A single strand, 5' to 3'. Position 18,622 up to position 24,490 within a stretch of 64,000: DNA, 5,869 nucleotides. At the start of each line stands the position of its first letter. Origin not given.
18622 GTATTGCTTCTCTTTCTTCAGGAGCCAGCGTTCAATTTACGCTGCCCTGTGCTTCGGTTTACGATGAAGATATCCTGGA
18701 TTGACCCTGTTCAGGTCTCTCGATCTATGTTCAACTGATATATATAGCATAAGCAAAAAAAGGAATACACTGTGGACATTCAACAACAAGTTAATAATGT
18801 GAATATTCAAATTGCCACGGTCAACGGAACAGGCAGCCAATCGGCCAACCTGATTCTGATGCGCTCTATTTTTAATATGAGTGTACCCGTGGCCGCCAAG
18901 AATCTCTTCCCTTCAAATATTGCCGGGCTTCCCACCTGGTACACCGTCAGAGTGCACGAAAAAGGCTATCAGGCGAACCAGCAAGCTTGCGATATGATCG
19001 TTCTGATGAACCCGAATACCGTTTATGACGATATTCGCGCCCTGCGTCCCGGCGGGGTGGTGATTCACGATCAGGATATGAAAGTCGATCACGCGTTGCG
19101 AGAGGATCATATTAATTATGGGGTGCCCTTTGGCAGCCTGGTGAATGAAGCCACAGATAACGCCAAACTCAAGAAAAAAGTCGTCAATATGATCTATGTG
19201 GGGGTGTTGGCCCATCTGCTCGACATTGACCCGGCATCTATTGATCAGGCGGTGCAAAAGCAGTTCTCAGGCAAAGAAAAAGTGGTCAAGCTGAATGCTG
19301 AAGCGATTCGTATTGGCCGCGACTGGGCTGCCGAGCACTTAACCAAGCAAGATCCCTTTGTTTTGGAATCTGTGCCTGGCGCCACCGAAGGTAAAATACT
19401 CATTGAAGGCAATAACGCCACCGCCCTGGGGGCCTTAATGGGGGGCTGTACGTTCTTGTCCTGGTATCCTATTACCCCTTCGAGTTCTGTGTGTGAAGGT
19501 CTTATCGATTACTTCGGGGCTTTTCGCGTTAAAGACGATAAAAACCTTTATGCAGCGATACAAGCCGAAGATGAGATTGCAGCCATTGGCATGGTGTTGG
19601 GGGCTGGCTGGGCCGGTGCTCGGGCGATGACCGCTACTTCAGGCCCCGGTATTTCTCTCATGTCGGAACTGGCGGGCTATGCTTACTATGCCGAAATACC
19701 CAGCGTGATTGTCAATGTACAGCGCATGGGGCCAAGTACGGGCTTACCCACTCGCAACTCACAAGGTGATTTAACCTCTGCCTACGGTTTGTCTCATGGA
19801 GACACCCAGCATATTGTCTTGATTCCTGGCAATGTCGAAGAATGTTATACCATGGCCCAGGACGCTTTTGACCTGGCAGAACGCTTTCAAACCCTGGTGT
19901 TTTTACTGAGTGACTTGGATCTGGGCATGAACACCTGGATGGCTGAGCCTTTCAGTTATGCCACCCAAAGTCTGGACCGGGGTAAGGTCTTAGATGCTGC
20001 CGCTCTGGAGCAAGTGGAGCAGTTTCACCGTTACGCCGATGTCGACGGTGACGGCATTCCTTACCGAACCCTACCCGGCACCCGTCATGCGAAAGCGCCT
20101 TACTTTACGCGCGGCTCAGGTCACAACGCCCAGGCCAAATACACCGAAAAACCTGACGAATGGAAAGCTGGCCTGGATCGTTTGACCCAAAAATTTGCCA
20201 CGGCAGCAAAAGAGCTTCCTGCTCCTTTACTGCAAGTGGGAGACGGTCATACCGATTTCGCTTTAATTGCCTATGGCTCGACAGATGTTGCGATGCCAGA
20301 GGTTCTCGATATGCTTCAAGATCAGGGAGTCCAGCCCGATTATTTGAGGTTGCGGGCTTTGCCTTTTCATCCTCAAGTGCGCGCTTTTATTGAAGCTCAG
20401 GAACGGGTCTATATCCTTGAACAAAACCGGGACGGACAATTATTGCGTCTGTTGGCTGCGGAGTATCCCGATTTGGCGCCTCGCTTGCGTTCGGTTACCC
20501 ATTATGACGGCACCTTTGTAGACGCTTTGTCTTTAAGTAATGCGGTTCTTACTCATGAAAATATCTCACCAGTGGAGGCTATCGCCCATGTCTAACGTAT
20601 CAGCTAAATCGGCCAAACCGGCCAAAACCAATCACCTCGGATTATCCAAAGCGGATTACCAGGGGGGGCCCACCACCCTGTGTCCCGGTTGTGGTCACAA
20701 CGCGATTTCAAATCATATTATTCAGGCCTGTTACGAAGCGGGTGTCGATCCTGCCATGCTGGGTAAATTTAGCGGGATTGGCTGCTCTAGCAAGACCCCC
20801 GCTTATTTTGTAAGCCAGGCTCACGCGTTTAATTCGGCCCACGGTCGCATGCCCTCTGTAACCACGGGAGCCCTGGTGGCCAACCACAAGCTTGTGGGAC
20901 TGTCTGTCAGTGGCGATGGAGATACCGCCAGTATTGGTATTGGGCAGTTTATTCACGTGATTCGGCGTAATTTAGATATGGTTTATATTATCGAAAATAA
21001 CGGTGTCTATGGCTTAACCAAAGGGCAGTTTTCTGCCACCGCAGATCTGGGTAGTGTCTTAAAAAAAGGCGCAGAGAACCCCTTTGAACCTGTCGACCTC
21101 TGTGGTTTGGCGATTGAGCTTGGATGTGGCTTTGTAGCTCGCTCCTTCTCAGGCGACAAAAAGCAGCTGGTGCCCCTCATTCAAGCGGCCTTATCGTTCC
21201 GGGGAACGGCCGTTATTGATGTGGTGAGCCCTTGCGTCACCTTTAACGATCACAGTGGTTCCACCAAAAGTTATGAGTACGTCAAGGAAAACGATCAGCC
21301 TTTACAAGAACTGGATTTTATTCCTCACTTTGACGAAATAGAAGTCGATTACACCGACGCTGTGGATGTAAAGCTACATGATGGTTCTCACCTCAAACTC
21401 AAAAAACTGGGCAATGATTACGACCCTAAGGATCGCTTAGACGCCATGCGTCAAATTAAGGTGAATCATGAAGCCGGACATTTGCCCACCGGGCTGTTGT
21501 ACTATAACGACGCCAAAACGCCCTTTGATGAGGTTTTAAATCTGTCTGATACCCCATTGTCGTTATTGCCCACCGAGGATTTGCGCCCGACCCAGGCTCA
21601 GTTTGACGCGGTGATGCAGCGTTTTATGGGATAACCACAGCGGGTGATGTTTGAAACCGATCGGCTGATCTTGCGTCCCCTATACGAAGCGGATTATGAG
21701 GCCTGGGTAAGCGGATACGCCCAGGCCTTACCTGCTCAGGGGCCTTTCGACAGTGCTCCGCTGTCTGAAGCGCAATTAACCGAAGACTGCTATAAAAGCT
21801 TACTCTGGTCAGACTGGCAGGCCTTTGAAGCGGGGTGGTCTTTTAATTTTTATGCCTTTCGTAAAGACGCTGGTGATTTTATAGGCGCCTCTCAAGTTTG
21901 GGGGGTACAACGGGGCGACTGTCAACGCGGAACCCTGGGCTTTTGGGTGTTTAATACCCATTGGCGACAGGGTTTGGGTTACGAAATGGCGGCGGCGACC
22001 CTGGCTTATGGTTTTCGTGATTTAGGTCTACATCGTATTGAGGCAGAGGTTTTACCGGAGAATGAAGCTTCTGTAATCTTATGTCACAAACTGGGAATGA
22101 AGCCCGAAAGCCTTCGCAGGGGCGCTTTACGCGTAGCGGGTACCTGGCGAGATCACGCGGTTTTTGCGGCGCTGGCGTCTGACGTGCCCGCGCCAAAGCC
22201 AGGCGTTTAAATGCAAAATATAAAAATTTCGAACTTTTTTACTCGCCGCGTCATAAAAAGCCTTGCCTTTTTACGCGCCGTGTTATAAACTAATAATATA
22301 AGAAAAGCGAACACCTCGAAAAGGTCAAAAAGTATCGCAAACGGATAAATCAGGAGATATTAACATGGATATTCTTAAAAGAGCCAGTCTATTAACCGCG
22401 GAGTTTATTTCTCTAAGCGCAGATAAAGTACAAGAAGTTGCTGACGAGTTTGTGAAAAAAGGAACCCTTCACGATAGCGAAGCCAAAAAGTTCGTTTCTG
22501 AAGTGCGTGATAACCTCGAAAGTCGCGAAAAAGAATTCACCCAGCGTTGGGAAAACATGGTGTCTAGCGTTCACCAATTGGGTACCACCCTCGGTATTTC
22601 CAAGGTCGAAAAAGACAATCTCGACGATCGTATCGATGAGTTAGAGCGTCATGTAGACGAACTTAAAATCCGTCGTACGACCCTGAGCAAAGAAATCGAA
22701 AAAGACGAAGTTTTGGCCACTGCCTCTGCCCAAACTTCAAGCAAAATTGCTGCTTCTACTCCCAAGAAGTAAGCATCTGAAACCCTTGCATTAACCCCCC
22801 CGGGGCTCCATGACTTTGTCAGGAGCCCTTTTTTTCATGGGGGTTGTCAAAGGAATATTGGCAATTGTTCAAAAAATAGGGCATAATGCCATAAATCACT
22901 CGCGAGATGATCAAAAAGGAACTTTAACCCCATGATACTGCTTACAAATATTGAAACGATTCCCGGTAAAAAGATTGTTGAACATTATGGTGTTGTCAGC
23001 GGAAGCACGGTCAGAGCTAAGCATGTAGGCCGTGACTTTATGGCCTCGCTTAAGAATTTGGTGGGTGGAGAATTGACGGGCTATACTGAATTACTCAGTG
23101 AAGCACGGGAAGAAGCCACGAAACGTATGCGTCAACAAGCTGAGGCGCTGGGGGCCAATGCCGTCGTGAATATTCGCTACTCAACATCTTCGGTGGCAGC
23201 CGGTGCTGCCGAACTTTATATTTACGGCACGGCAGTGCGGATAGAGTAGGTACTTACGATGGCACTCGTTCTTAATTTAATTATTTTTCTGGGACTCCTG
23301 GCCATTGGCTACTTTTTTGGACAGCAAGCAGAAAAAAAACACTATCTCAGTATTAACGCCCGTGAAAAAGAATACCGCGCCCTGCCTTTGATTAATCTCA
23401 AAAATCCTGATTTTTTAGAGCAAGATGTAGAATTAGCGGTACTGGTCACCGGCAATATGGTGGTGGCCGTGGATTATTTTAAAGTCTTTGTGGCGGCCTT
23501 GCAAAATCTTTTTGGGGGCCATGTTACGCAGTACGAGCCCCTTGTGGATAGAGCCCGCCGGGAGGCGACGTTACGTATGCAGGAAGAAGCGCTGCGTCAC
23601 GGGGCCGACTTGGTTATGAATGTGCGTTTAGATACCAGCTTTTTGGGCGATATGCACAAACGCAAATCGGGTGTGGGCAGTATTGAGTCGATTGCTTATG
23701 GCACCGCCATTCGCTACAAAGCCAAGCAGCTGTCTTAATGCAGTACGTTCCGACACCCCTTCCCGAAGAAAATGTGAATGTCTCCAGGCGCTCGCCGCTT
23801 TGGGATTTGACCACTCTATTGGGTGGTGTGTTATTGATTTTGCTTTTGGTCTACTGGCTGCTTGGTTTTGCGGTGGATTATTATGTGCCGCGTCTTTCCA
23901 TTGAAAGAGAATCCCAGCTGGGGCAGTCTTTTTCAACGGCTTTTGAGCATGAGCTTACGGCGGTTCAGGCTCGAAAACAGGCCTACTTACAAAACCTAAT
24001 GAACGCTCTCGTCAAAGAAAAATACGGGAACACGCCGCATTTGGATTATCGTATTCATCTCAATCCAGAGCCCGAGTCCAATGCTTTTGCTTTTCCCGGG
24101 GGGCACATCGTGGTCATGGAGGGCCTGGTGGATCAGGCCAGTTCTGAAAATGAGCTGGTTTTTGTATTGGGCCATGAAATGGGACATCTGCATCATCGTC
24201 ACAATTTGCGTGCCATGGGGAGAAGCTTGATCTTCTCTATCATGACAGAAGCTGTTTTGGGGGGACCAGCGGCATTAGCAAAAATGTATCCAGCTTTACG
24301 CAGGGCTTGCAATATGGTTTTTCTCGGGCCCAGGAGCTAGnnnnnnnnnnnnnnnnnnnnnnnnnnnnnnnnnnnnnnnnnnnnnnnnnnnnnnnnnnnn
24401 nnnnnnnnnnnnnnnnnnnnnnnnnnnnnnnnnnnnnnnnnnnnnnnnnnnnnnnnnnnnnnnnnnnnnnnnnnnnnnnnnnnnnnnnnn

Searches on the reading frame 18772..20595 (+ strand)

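Call 31: search_protein_families(library=pfam, proteins=[window:18772-20595:+], max_evalue=0.001)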
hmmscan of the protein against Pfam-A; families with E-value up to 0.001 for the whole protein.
window:18772-20595:+ (607 aa): 2 families
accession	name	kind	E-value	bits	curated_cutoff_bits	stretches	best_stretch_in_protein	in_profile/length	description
PF01855.24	POR_N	-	1.5e-48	166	27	1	220-382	2-155/231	Pyruvate flavodoxin/ferredoxin oxidoreductase, thiamine diP-bdg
PF01558.24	POR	-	1.6e-30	107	27.4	1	19-183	2-172/173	Pyruvate ferredoxin/flavodoxin oxidoreductase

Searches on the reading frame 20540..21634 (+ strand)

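Call 31: search_protein_families(library=pfam, proteins=[window:20540-21634:+], max_evalue=0.001)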
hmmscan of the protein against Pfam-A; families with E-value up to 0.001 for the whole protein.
window:20540-21634:+ (364 aa): 2 families
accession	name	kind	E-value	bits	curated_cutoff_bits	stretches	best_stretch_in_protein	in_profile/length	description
PF02775.26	TPP_enzyme_C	-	3.5e-21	76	21.9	1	80-228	2-151/151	Thiamine pyrophosphate enzyme, C-terminal TPP binding domain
PF12367.13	PFO_beta_C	-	3.7e-07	30.6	24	1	287-334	17-62/66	Pyruvate ferredoxin oxidoreductase beta subunit C terminal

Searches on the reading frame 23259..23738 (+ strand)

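Call 31: search_protein_families(library=pfam, proteins=[window:23259-23738:+], max_evalue=0.001)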
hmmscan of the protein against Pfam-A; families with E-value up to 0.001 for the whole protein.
window:23259-23738:+ (159 aa): 1 family
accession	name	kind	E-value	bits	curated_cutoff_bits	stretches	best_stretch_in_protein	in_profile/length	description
PF01906.23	YbjQ_1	-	3.8e-18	66.4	23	1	58-152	16-102/103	Putative heavy-metal-binding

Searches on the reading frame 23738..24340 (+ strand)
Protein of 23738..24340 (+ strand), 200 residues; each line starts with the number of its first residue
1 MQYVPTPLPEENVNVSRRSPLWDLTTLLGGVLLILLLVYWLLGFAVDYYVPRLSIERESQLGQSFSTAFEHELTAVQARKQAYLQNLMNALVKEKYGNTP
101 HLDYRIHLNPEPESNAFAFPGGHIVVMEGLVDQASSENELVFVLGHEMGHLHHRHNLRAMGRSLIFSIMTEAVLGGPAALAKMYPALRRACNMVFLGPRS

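Call 31: search_protein_families(library=pfam, proteins=[window:23738-24340:+], max_evalue=0.001)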
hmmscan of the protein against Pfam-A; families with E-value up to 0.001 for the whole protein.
window:23738-24340:+ (200 aa): 1 family
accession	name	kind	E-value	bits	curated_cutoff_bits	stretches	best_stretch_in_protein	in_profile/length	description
PF01435.24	Peptidase_M48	-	5.1e-21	75.8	20.3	1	79-173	2-98/186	Peptidase family M48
